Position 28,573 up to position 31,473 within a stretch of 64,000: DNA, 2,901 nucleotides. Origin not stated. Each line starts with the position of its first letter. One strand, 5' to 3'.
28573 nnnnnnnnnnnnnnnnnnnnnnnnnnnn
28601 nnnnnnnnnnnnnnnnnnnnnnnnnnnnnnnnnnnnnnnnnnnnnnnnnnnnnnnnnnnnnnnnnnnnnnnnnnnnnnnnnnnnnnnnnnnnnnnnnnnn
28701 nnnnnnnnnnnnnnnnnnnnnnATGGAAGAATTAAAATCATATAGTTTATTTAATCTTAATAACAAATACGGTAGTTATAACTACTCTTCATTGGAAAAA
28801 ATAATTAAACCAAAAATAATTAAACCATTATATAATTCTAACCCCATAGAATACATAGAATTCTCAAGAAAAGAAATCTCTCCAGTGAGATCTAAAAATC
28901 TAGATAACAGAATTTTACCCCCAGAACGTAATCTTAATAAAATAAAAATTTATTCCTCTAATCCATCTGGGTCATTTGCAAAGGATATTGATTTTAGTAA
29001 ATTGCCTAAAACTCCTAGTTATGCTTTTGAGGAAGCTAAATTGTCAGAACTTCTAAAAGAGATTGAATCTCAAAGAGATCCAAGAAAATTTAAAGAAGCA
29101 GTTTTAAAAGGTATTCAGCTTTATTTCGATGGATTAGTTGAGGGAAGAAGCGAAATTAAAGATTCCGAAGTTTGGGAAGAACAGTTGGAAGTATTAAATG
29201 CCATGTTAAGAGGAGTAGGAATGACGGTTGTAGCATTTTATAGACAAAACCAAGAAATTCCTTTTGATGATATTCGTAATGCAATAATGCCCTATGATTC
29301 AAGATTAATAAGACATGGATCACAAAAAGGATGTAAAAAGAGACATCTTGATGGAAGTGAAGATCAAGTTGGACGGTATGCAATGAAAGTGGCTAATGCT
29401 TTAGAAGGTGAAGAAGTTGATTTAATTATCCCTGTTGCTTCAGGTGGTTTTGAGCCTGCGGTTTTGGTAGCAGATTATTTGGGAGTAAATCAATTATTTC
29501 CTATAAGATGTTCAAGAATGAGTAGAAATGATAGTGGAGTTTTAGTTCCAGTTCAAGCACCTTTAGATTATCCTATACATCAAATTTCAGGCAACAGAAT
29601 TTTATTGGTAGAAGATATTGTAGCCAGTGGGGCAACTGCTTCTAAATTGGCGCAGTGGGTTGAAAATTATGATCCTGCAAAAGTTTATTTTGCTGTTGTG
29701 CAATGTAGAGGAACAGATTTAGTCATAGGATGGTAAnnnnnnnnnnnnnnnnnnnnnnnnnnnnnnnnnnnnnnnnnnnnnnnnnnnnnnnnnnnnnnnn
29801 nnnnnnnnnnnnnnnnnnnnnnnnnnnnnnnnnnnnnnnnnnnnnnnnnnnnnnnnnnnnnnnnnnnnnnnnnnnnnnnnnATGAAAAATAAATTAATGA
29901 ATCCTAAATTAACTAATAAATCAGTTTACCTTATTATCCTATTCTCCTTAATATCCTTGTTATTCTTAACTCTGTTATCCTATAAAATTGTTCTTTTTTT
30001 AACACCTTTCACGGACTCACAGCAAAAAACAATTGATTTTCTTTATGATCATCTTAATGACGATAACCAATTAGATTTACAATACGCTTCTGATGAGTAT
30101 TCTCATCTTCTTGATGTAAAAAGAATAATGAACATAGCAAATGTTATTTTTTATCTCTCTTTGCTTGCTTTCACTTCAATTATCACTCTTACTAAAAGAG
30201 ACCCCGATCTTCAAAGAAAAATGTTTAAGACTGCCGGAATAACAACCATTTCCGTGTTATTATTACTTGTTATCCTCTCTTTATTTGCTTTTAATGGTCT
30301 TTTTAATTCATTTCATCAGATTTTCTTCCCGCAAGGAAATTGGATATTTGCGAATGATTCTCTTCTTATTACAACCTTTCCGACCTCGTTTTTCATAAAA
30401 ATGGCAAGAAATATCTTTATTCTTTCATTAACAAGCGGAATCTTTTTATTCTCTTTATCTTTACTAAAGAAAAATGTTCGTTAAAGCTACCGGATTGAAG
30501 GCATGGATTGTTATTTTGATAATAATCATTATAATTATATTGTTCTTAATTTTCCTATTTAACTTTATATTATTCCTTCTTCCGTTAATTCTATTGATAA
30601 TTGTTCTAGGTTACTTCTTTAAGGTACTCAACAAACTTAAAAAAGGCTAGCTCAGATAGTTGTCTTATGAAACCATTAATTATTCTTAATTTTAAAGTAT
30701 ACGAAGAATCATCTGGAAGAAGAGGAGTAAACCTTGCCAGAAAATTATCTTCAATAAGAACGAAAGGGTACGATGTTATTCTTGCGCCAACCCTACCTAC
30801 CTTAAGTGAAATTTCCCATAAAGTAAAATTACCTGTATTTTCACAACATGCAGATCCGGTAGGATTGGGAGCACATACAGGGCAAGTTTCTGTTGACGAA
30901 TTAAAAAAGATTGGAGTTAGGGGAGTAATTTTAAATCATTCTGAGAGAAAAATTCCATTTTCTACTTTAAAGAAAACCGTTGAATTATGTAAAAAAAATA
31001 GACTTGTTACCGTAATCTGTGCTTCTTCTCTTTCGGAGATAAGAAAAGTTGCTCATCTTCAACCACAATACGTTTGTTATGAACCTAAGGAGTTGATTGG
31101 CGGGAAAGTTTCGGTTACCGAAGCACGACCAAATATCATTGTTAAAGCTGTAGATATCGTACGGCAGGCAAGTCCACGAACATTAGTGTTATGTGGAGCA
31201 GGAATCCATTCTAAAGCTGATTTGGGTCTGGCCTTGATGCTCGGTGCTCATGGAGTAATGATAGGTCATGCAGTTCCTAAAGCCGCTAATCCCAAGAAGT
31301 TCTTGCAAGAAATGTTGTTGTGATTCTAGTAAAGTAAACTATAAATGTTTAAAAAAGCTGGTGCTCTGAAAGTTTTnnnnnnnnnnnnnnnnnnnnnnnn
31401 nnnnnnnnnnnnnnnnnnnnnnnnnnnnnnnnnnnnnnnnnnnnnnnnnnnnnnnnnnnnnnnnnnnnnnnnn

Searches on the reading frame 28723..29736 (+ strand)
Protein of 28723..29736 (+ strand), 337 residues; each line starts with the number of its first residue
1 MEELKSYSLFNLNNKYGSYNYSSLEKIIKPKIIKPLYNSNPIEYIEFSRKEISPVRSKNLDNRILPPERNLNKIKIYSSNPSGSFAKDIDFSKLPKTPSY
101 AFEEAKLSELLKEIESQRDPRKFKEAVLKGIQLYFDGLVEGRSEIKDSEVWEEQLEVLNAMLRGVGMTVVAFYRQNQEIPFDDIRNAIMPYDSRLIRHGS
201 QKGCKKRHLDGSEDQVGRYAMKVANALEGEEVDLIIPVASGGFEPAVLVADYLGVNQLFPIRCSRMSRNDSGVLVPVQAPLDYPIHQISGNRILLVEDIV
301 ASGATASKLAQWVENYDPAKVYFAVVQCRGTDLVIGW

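Call 85: search_protein_families(library=pfam, proteins=[window:28723-29736:+], max_evalue=0.001)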
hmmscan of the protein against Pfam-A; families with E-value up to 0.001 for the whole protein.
window:28723-29736:+ (337 aa): 1 family
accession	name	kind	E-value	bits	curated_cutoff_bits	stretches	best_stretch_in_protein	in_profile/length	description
PF00156.33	Pribosyltran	-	9.2e-14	51.5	26.3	1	212-326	11-123/158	Phosphoribosyl transferase domain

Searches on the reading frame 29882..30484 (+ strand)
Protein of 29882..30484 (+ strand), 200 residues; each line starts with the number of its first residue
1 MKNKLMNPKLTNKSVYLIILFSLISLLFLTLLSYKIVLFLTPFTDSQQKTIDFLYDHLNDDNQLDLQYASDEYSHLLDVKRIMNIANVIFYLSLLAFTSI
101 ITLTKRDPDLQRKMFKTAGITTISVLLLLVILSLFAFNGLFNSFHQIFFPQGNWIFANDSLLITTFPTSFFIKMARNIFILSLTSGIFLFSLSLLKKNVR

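Call 85: search_protein_families(library=pfam, proteins=[window:29882-30484:+], max_evalue=0.001)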
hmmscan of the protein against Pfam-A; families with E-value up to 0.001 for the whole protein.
window:29882-30484:+ (200 aa): 1 family
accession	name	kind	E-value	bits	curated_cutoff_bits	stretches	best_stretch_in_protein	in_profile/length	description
PF07314.17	Lit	-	1.7e-16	61.2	24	1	48-171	47-176/176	Lipoprotein intramolecular transacylase Lit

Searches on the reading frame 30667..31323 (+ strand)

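Call 85: search_protein_families(library=pfam, proteins=[window:30667-31323:+], max_evalue=0.001)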
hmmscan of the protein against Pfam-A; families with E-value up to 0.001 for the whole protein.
window:30667-31323:+ (218 aa): 1 family
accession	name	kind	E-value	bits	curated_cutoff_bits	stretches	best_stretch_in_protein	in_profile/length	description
PF00121.24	TIM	-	8.6e-35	120.8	20.1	1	3-212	1-241/245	Triosephosphate isomerase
